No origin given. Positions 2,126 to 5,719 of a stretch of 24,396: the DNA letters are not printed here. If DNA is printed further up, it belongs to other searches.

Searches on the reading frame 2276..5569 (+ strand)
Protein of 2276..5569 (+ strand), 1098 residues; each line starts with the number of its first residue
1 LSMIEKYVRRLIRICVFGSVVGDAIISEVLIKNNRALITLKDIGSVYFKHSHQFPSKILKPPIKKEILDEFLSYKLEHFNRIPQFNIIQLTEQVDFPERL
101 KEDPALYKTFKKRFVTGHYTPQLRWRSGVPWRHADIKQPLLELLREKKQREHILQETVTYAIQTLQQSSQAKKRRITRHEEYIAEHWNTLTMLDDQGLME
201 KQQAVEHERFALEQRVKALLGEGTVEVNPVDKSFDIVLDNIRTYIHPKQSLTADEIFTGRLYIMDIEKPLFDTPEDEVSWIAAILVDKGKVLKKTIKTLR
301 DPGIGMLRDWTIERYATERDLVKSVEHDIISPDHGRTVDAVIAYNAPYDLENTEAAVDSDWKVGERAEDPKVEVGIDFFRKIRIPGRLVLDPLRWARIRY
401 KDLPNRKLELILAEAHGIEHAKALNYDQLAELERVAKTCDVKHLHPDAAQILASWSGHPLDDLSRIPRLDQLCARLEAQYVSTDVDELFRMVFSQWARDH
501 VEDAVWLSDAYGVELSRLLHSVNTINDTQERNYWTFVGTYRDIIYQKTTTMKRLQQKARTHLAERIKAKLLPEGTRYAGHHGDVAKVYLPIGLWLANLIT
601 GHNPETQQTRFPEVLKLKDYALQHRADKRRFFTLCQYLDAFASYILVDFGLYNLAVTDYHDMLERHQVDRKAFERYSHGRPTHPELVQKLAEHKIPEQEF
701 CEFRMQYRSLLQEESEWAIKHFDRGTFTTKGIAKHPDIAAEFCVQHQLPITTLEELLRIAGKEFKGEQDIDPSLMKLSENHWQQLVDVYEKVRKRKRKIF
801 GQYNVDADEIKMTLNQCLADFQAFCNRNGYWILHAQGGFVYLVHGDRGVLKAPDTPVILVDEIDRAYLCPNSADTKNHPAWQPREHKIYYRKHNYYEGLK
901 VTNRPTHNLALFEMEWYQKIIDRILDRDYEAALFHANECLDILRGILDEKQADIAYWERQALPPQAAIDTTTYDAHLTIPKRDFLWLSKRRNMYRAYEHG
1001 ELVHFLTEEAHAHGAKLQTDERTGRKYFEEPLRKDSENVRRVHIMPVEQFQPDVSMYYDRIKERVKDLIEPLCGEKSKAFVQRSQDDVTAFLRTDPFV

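Call 19: search_protein_families(library=pfam, proteins=[window:2276-5569:+], max_evalue=0.001)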
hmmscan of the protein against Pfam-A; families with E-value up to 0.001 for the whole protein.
window:2276-5569:+ (1098 aa): 0 families

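Call 78: search_protein_families(library=phrogs, proteins=[window:2276-5569:+], max_evalue=0.01)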
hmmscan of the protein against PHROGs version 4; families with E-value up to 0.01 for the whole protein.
window:2276-5569:+ (1098 aa): 0 families
